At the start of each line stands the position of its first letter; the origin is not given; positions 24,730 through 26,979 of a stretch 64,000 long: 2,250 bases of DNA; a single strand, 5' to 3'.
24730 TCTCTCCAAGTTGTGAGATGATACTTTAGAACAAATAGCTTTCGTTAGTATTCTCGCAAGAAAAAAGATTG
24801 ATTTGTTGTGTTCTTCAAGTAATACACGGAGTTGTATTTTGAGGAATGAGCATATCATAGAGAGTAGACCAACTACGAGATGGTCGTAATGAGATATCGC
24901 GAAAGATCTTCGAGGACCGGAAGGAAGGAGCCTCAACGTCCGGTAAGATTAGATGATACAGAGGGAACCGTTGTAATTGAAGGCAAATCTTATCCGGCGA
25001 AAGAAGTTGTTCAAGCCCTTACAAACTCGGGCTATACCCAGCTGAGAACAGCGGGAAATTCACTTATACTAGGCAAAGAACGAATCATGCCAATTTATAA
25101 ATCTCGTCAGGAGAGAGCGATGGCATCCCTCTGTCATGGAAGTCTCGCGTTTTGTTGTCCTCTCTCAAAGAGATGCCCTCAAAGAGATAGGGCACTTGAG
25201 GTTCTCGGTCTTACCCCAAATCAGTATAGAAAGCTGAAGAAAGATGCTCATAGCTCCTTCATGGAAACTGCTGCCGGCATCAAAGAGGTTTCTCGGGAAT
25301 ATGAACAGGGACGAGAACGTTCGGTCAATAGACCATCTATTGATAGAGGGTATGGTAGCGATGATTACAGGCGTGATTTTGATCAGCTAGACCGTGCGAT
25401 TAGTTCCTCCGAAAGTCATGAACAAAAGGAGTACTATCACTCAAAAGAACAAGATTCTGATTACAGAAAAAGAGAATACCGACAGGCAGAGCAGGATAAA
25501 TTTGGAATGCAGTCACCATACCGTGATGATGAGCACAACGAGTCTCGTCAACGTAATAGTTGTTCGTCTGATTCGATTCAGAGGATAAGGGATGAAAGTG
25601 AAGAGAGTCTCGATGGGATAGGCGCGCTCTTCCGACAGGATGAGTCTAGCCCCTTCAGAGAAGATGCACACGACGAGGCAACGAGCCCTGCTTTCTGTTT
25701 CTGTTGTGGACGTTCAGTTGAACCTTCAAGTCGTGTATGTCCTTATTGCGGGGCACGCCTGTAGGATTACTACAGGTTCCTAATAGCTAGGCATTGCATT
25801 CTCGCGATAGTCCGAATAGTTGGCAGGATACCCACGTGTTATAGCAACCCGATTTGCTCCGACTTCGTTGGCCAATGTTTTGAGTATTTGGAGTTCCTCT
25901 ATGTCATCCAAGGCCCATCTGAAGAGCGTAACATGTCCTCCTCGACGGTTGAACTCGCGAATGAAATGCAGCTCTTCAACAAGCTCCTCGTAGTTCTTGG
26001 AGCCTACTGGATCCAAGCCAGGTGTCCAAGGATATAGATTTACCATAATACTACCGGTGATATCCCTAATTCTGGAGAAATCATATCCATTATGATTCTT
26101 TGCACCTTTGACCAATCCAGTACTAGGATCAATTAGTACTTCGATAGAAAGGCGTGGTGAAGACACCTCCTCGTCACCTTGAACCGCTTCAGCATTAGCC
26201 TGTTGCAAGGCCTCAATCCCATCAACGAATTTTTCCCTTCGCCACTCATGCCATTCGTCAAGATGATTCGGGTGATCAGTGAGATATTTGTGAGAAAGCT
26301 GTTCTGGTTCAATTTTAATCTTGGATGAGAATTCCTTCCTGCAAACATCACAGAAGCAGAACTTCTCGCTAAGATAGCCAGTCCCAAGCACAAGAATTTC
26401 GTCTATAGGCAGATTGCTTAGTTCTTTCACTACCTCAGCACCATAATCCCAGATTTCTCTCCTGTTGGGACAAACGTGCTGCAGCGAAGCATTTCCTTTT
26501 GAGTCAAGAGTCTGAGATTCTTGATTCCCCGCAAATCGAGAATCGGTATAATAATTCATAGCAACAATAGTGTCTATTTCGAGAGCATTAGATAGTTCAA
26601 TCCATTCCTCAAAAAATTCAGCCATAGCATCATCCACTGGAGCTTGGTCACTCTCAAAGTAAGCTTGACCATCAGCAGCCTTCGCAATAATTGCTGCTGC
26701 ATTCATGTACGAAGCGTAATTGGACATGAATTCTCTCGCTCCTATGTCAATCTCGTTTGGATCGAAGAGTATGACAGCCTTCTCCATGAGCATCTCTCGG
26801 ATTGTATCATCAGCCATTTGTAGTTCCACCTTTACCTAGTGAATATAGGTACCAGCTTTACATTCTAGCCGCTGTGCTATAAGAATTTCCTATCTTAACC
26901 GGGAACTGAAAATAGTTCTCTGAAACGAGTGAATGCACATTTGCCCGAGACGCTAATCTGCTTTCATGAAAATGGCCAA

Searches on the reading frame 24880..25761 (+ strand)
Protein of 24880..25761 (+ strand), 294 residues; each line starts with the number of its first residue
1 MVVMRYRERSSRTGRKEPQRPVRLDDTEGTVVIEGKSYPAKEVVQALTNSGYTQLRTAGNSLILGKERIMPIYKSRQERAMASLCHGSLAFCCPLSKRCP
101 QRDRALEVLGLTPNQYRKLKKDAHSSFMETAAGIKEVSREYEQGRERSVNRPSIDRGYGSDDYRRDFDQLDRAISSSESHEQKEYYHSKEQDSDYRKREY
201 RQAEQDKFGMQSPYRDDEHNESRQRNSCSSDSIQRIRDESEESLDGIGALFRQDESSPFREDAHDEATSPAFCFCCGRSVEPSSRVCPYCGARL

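Call 4: search_protein_families(library=pfam, proteins=[window:24880-25761:+], max_evalue=1)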
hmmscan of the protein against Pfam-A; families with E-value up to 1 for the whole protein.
window:24880-25761:+ (294 aa): 5 families
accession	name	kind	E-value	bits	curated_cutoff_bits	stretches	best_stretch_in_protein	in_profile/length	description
PF13240.11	Zn_Ribbon_1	-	0.00017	21.7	25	1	272-294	1-23/23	zinc-ribbon domain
PF13248.11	Zn_ribbon_3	-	0.004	17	27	1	276-294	8-26/26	zinc-ribbon domain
PF12773.13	DZR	-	0.0057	17.2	27.3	1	271-291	25-45/45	Double zinc ribbon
PF20881.2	G1_gp67_C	-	0.11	13.5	27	1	152-206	14-67/100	Phage G1 gp67, C-terminal domain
PF14369.11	Zn_ribbon_19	-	0.45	11.1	30.8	0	271-291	3-28/35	zinc-ribbon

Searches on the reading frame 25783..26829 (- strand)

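Call 4: search_protein_families(library=pfam, proteins=[window:25783-26829:-], max_evalue=1)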
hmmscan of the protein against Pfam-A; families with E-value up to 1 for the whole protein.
window:25783-26829:- (349 aa): 1 family
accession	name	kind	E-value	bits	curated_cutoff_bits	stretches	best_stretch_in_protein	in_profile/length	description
PF13200.12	DUF4015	-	0.094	12.2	27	1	41-145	26-141/313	Putative glycosyl hydrolase domain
